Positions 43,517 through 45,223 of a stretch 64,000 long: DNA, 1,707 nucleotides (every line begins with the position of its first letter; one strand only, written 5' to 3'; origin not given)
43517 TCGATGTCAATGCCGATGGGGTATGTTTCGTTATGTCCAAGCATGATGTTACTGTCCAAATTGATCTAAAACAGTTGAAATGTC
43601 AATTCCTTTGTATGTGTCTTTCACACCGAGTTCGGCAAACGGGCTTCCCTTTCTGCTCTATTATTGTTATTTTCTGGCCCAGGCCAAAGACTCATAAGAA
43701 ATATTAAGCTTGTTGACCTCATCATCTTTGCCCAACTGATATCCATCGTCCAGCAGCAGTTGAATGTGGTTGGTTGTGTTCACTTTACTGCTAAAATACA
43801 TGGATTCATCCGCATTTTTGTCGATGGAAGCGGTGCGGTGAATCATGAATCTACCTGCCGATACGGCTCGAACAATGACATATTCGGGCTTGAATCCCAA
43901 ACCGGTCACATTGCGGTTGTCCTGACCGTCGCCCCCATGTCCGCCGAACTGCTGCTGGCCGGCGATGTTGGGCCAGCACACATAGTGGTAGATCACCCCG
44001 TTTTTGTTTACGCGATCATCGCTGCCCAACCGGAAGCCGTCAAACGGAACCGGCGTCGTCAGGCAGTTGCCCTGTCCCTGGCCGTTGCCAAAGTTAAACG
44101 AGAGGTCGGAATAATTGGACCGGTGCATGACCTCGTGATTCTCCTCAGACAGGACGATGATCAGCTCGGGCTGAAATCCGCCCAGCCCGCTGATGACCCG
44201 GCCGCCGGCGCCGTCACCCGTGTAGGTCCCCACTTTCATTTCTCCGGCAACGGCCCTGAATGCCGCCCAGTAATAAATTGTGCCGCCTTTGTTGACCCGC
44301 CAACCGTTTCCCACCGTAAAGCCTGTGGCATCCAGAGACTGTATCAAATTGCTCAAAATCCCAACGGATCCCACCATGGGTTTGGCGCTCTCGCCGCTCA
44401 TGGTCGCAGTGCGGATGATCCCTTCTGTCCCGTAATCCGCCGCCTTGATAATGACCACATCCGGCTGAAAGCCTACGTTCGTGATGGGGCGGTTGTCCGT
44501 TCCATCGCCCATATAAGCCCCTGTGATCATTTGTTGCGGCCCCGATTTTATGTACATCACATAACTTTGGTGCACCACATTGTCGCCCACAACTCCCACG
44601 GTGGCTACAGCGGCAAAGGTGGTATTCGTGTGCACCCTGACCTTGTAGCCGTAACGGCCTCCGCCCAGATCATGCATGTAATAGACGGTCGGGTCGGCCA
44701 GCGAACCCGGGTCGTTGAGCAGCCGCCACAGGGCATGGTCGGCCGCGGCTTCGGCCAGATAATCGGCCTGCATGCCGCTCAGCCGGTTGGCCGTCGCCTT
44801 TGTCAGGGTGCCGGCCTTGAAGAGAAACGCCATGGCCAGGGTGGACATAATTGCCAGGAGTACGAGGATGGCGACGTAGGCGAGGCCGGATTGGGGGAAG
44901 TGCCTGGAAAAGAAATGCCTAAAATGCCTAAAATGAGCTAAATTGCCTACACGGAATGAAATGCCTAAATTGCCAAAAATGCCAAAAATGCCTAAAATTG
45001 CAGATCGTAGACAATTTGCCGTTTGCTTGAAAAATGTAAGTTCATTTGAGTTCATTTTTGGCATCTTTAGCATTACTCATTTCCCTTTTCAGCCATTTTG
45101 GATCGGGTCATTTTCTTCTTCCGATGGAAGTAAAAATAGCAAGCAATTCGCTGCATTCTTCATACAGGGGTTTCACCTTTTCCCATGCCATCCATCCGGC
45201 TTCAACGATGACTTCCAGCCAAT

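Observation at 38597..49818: Seven intergenic arrays of a 9-nt unit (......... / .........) confined to the pilus-like gene cluster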

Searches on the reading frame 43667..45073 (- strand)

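Call 7: search_protein_families(library=pfam, proteins=[window:43667-45073:-], max_evalue=0.01)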
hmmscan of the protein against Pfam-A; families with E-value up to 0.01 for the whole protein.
window:43667-45073:- (468 aa): 1 family
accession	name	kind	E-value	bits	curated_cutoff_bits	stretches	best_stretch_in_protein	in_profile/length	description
PF24299.1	DUF7483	-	1.4e-17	64.2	27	1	184-429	8-284/330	Domain of unknown function (DUF7483)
